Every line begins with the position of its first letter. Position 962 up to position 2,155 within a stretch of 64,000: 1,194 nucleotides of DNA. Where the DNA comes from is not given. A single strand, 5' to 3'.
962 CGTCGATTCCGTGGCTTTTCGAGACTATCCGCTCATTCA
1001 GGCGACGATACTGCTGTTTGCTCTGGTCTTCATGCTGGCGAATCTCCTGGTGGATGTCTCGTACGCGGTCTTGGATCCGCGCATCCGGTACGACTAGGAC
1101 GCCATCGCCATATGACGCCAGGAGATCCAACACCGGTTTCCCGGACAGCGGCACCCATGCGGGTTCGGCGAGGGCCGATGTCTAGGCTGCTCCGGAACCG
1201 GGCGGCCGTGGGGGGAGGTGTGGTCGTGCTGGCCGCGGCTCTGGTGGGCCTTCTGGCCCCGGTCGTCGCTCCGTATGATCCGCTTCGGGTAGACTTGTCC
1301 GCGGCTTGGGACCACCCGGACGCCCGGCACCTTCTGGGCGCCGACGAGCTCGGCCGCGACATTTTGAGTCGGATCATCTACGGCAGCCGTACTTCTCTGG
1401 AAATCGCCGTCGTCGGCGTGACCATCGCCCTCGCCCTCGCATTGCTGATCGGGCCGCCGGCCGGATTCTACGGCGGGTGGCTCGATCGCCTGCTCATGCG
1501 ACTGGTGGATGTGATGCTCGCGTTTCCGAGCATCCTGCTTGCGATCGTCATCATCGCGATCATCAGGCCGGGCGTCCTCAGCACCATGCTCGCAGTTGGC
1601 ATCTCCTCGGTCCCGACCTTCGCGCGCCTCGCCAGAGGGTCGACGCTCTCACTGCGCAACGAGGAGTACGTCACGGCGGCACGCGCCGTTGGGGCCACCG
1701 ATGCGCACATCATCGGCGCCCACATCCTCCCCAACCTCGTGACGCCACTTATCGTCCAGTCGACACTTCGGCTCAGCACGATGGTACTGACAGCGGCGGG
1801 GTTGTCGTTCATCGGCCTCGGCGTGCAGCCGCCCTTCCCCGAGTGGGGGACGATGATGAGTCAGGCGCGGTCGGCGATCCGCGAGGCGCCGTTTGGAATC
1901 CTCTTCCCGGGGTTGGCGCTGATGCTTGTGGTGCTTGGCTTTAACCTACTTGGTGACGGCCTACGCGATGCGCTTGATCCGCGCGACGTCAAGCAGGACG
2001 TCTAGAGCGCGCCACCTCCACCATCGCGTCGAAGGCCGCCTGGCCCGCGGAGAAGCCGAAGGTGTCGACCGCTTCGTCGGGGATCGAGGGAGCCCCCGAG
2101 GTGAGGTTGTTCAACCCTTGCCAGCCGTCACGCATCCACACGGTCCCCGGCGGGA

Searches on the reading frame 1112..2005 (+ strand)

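Call 41: search_protein_families(library=pfam, proteins=[window:1112-2005:+], max_evalue=0.0001)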
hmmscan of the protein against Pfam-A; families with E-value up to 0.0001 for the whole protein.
window:1112-2005:+ (297 aa): 2 families
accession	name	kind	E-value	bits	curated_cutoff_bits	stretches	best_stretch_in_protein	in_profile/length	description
PF00528.27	BPD_transp_1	-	1.1e-30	107.2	26.4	1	111-291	2-181/184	Binding-protein-dependent transport system inner membrane component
PF12911.12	OppC_N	-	5.4e-08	33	23.9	1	24-63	8-47/53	N-terminal TM domain of oligopeptide transport permease C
